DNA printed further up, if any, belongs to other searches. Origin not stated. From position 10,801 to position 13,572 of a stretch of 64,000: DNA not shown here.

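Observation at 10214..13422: Head-less SbcC/Rad50-type zinc-hook coiled-coil protein translationally coupled to a GNAT acetyltransferase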

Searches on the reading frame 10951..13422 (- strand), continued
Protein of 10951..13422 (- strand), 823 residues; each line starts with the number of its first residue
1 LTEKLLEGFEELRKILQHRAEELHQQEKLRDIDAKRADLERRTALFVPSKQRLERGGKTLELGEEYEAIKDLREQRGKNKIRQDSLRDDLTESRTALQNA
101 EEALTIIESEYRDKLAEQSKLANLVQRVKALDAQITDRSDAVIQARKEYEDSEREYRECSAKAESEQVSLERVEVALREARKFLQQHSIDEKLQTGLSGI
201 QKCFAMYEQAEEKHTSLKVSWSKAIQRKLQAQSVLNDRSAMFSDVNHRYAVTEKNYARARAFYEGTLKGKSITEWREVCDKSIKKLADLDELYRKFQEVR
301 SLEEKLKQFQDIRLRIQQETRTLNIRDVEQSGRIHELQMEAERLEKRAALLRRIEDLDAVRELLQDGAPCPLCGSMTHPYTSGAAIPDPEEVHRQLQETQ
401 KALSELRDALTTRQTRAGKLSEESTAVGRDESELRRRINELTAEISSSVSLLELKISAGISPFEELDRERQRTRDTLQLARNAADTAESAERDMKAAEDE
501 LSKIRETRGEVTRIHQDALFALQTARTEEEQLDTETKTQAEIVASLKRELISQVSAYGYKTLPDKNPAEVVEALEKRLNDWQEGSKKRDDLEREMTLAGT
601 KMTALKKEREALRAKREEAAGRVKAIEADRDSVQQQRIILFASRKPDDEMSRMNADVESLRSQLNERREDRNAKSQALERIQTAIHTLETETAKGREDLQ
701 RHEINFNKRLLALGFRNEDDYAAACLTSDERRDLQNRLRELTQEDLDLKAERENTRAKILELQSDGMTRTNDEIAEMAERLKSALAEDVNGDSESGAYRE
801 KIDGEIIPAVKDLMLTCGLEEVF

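Call 28: find_encoding_contigs(protein=P0121, flank=8000, max_places=3)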
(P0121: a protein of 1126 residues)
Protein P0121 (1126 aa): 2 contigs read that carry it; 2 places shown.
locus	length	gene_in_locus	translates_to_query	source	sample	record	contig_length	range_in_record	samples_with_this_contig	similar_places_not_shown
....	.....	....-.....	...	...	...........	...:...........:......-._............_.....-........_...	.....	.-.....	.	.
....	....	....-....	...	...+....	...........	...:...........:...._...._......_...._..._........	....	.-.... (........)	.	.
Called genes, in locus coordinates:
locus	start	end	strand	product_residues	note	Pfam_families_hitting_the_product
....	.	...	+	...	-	?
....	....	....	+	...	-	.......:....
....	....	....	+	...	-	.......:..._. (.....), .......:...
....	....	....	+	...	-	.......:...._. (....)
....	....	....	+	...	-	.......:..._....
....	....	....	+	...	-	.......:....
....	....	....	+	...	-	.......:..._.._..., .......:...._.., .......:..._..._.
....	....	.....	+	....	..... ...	-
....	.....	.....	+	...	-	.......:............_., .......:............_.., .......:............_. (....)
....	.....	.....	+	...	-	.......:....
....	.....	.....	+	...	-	-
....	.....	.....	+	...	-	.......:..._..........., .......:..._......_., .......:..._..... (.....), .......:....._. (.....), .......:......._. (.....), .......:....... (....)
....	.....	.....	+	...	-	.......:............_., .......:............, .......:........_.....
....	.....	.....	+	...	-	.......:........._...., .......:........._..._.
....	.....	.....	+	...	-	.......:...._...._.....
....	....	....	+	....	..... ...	-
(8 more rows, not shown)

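Call 29: search_protein_families(library=pfam, proteins=[P0121, P0123, P0124, P0125, P0128, P0129, P0138], max_evalue=0.01)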
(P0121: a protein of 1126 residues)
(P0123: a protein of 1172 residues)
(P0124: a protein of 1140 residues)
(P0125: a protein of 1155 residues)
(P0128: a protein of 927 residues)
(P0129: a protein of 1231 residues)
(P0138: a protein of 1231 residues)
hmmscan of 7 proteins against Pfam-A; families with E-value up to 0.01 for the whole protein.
P0121 (1126 aa): 1 family
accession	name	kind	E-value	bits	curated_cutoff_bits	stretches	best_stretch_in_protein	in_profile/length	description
PF04822.18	Takusan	-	0.0097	16.2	28.1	1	786-850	3-67/85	Takusan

P0123 (1172 aa): 0 families

P0124 (1140 aa): 0 families

P0125 (1155 aa): 0 families

P0128 (927 aa): 0 families

P0129 (1231 aa): 4 families
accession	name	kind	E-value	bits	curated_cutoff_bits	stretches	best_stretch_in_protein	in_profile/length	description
PF13476.12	AAA_23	-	2.7e-14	54.7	27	1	6-269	2-197/201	AAA domain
PF13558.12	SbcC_Walker_B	-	3.3e-10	40.5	27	1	1120-1183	16-88/90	SbcC/RAD50-like, Walker B motif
PF13555.12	AAA_29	-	4.1e-06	26.9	27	1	30-58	22-50/61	P-loop containing region of AAA domain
PF25199.1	nSTAND_NTPase5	-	0.0076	16.5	34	0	32-55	43-66/145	Novel STAND NTPase 5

P0138 (1231 aa): 7 families
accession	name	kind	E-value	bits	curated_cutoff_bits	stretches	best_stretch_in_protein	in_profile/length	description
PF13558.12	SbcC_Walker_B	-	2.1e-10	41.2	27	1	1110-1181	9-89/90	SbcC/RAD50-like, Walker B motif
PF13476.12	AAA_23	-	1.5e-08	36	27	1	6-209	2-195/201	AAA domain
PF13555.12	AAA_29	-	6.8e-08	32.6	27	1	26-67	18-60/61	P-loop containing region of AAA domain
PF25199.1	nSTAND_NTPase5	-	0.00086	19.6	34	1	25-55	36-66/145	Novel STAND NTPase 5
PF02463.25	SMC_N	-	0.0066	16.3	40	1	27-88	21-86/220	RecF/RecN/SMC N terminal domain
PF00005.33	ABC_tran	-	0.008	17.2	25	1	28-61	9-42/137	ABC transporter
PF20720.3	nSTAND3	-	0.0084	16.3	27.2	0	28-61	15-48/155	Novel STAND NTPase 3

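Call 30: find_encoding_contigs(protein=P0129, flank=8000, max_places=3)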
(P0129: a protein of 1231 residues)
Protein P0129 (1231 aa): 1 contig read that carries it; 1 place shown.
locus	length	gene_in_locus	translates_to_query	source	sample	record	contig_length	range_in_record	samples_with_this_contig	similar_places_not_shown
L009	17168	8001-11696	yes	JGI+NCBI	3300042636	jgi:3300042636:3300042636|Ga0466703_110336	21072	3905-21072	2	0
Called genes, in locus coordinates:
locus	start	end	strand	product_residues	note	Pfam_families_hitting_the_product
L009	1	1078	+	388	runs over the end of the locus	PF02504:FA_synthesis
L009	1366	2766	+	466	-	PF01235:Na_Ala_symp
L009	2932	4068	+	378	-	PF00248:Aldo_ket_red, PF13187:Fer4_9 (weak), PF13534:Fer4_17 (weak)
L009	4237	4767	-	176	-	PF00881:Nitroreductase, PF14512:TM1586_NiRdase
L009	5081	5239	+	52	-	PF00301:Rubredoxin, PF21349:RUBY_RBDX (faint)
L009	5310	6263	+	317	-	PF03547:Mem_trans, PF01758:SBF (weak)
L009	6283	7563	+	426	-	PF00149:Metallophos, PF12320:SbcD_C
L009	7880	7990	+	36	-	-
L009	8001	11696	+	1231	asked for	PF13476:AAA_23, PF13555:AAA_29 (weak), PF13558:SbcC_Walker_B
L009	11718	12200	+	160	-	-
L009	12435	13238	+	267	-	PF20772:TACO1_YebC_N, PF01709:Transcrip_reg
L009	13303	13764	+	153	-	PF02075:RuvC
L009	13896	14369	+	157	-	PF14520:HHH_5, PF21176:RecR_HhH (faint)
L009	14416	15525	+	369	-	PF05496:RuvB_N, PF06068:TIP49 (faint), PF00004:AAA, PF07728:AAA_5 (faint), PF17864:AAA_lid_4, PF05491:WHD_RuvB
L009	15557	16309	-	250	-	PF01522:Polysacc_deac_1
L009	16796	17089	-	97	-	-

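Call 31: find_encoding_contigs(protein=P0125, flank=8000, max_places=3)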
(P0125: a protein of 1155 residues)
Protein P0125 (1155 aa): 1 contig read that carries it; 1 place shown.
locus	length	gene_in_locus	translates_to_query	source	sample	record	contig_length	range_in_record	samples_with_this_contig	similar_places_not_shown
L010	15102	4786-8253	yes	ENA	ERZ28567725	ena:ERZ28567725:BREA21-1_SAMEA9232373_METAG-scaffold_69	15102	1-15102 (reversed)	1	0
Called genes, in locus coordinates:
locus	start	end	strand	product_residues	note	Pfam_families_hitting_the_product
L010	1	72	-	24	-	?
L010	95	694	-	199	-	-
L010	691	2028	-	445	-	PF02463:SMC_N (faint), PF13476:AAA_23, PF13304:AAA_21, PF13175:AAA_15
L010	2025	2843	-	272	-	PF08282:Hydrolase_3, PF12710:HAD (faint), PF00702:Hydrolase (weak), PF08282:Hydrolase_3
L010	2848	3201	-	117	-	PF02283:CobU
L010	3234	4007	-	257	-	PF02654:CobS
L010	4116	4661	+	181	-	PF02283:CobU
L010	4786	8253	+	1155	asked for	-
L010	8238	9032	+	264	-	PF13480:Acetyltransf_6, PF00583:Acetyltransf_1, PF13673:Acetyltransf_10, PF13508:Acetyltransf_7, PF13527:Acetyltransf_9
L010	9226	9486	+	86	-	PF04221:RelB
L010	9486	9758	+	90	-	PF15738:YafQ_toxin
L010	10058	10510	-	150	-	PF12641:Flavodoxin_3 (faint), PF12724:Flavodoxin_5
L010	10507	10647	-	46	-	-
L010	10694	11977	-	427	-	PF03313:SDH_alpha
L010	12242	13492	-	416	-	PF01979:Amidohydro_1, PF07969:Amidohydro_3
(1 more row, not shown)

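Call 32: find_encoding_contigs(protein=P0123, flank=8000, max_places=3)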
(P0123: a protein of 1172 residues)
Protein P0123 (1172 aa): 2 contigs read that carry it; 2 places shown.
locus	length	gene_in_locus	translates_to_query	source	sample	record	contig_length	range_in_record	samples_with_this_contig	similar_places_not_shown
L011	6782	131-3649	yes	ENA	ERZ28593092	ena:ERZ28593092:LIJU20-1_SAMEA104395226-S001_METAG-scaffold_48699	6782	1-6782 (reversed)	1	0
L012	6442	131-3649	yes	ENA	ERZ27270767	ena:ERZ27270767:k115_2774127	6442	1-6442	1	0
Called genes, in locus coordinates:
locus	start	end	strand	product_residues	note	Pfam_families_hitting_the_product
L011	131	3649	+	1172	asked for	-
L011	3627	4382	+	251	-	PF13480:Acetyltransf_6 (weak), PF00583:Acetyltransf_1 (weak), PF13673:Acetyltransf_10 (weak), PF13508:Acetyltransf_7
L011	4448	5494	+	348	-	PF06723:MreB_Mbl, PF25216:Volactin (faint), PF00022:Actin, PF11104:PilM_2 (faint), PF00012:HSP70, PF14450:FtsA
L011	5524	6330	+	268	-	PF00460:Flg_bb_rod, PF22692:LlgE_F_G_D1, PF06429:Flg_bbr_C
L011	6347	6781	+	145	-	?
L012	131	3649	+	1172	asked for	-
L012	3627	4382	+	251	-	PF13480:Acetyltransf_6 (weak), PF00583:Acetyltransf_1 (weak), PF13673:Acetyltransf_10 (weak), PF13508:Acetyltransf_7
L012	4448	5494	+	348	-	PF06723:MreB_Mbl, PF25216:Volactin (faint), PF00022:Actin, PF11104:PilM_2 (faint), PF00012:HSP70, PF14450:FtsA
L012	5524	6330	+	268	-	PF00460:Flg_bb_rod, PF22692:LlgE_F_G_D1, PF06429:Flg_bbr_C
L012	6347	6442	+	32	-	?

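Call 37: fold_search(model_id=the predicted structure, library=pdb)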
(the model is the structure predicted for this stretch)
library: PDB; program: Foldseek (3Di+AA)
matches with E <= 10: 789; with E <= 0.001: 17
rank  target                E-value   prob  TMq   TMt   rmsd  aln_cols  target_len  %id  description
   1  7nyx_A                2.1e-08  1.00  0.18  0.11  31.8      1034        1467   12  Cryo-EM structure of the MukBEF-MatP-DNA monomer (closed conformation) (released 2021-07-07)
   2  9gm7_A                2.4e-08  1.00  0.13  0.10  31.7      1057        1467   13  MukBEF in a nucleotide-bound state with open neck gate (monomer) (released 2025-03-26)
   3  9qe0_B                1.4e-06  1.00  0.13  0.08  53.1       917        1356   11  Neobacillus vireti Wadjet-II JetABC dimer (released 2025-06-25)
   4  6yvu_B                2.6e-06  1.00  0.13  0.09  70.7       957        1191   12  Condensin complex from S.cerevisiae ATP-free apo non-engaged state (released 2020-07-15)
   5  6yvu_A                5.7e-06  1.00  0.12  0.10  81.5       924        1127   10  Condensin complex from S.cerevisiae ATP-free apo non-engaged state (released 2020-07-15)
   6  9qe0_A                8.2e-06  1.00  0.14  0.08  55.1       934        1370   12  Neobacillus vireti Wadjet-II JetABC dimer (released 2025-06-25)
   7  8i4x_B                9.0e-06  1.00  0.12  0.10  89.8       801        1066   12  Cryo-EM structure of 5-subunit Smc5/6 (released 2024-06-26)
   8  7yqh_B                1.7e-05  1.00  0.13  0.10  89.5       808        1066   12  Cryo-EM structure of 8-subunit Smc5/6 (released 2024-01-31)
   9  6z9l_A                6.2e-05  0.99  0.12  0.13  88.8       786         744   11  Enterococcal PrgA (released 2020-09-16)
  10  9gm6_B                7.4e-05  0.96  0.10  0.08  47.2       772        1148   13  MukBEF in a nucleotide-bound state with open neck gate (heads core) (released 2025-03-26)
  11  7ogt_B                8.8e-05  0.97  0.11  0.12  45.7       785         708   13  Folded elbow of cohesin (released 2021-07-28)
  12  9gm6_A                1.3e-04  0.96  0.10  0.08  50.9       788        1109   14  MukBEF in a nucleotide-bound state with open neck gate (heads core) (released 2025-03-26)
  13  7qcd_B                3.7e-04  0.80  0.09  0.08  118.1       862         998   13  CryoEM structure of the Smc5/6-holocomplex (composite structure) (released 2022-09-21)
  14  7zr1_D                3.9e-04  1.00  0.13  0.13  53.6       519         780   12  Chaetomium thermophilum Mre11-Rad50-Nbs1 complex bound to ATPyS (composite structure) (released 2023-01-11)
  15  7zr1_C                6.9e-04  0.98  0.12  0.12  60.4       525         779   13  Chaetomium thermophilum Mre11-Rad50-Nbs1 complex bound to ATPyS (composite structure) (released 2023-01-11)
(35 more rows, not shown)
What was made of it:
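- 10951..13422 (-): X: head-less SbcC-derived coiled-coil/zinc-hook protein, 823 aa. Foldseek matches SMC, MukB, JetC and Rad50 arms (call 37).
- On SbcC/Rad50 (ABC-ATPase subunit of the SbcCD / Mre11-Rad50 complex): Foldseek gives probability 1.0 to MukB, JetC, condensin, Smc5/6 and Rad50 arms (call 37).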

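Call 41: find_homologous_proteins(query=P0129, max_evalue=1e-10)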
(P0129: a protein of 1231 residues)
Query P0129 (1231 aa): 5435 proteins with E <= 1e-10 among 8000 candidates; the best 120 are listed.
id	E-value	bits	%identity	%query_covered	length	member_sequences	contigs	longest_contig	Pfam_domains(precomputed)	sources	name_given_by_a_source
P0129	0.0e+0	2659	100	100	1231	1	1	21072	PF13476.13,PF13558.13,PF13555.13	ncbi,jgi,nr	ncbi:MAG: AAA family ATPase [Synergistaceae bacterium]|jgi:exonuclease SbcC|nr:AAA family ATPase [Sy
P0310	0.0e+0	1909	73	100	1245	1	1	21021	PF13476.13,PF13558.13,PF13555.13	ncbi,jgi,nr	ncbi:MAG: AAA family ATPase [Synergistaceae bacterium]|jgi:exonuclease SbcC|nr:AAA family ATPase [Sy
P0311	0.0e+0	1867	71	100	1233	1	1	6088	PF13476.13,PF13558.13,PF13555.13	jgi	jgi:exonuclease SbcC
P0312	0.0e+0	1845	71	100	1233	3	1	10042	PF13476.13,PF13558.13,PF13555.13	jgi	jgi:exonuclease SbcC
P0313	0.0e+0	1623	63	100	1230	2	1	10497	PF13558.13,PF13555.13,PF02463.26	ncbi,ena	-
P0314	0.0e+0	1575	62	100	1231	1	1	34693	PF13476.13,PF13558.13,PF13555.13,PF02463.26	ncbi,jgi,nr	ncbi:MAG: AAA family ATPase [Synergistaceae bacterium]|jgi:exonuclease SbcC|nr:AAA family ATPase [Sy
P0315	0.0e+0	1570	61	100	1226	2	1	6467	PF13476.13,PF13558.13,PF13555.13,PF02463.26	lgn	-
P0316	0.0e+0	1564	61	100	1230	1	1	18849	PF13476.13,PF13558.13,PF13555.13,PF02463.26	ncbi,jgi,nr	ncbi:MAG: AAA family ATPase [Synergistaceae bacterium]|jgi:exonuclease SbcC|nr:AAA family ATPase [Sy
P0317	0.0e+0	1559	60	100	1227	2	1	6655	PF13476.13,PF13558.13,PF13555.13,PF02463.26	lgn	-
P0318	0.0e+0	1544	60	100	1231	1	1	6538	PF13476.13,PF13558.13,PF13555.13,PF02463.26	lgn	-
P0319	0.0e+0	1537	59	100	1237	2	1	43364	PF13476.13,PF13558.13,PF13555.13,PF02463.26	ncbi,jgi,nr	ncbi:MAG: AAA family ATPase [Synergistaceae bacterium]|jgi:exonuclease SbcC|nr:AAA family ATPase [Sy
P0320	0.0e+0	1503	59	99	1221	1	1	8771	PF13476.13,PF13558.13,PF13555.13,PF02463.26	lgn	-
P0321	0.0e+0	1431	57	100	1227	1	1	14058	PF13476.13,PF13558.13,PF02463.26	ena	-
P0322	0.0e+0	1372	54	100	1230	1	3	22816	PF13476.13,PF13558.13,PF13555.13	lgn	-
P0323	0.0e+0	1347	55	100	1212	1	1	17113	PF13476.13,PF13558.13,PF13555.13,PF02463.26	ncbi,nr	ncbi:MAG: AAA family ATPase [Synergistaceae bacterium]|nr:AAA family ATPase [Synergistaceae bacteriu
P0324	0.0e+0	1343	54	99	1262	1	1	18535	PF00005.34,PF13476.13,PF13558.13,PF13555.13,PF02463.26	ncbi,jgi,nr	ncbi:MAG: AAA family ATPase [Synergistaceae bacterium]|jgi:exonuclease SbcC|nr:AAA family ATPase [Sy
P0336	3.0e-282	958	43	100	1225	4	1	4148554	PF13476.13,PF13558.13,PF13555.13,PF02463.26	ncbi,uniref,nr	ncbi:AAA family ATPase [endosymbiont of Lamellibrachia barhami]|uniref:AAA family ATPase n=1 Tax=end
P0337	7.5e-282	956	43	100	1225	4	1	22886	PF13476.13,PF13558.13,PF13555.13,PF02463.26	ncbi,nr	ncbi:MAG: AAA family ATPase [gamma proteobacterium endosymbiont of Lamellibrachia anaximandri]|nr:AA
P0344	1.0e-278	946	43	100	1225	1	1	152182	PF13476.13,PF13558.13,PF13555.13,PF02463.26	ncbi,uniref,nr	ncbi:MAG: exonuclease SbcC [endosymbiont of Escarpia spicata]|uniref:Exonuclease SbcC n=1 Tax=endosy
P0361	1.6e-274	932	41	100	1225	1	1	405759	PF13476.13,PF13558.13,PF13555.13,PF02463.26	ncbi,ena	-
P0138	3.2e-272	924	41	100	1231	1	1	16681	PF13476.13,PF13558.13,PF13555.13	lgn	-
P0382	5.5e-272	924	41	100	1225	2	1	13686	PF13476.13,PF13558.13,PF13555.13,PF02463.26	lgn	-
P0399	2.8e-269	915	41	100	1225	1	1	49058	PF13476.13,PF13558.13,PF13555.13,PF02463.26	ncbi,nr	ncbi:MAG: AAA family ATPase [Candidatus Polarisedimenticolaceae bacterium]|nr:AAA family ATPase [Can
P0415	1.1e-266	906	40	100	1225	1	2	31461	PF13476.13,PF13558.13,PF13555.13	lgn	-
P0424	1.6e-265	902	41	100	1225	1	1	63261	PF13476.13,PF13558.13,PF13555.13,PF02463.26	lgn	-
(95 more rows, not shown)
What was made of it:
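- P0129 carries AAA_23, AAA_29 and SbcC_Walker_B, is named exonuclease SbcC [Synergistaceae], and sits directly downstream of sbcD (calls 29, 30, 41).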
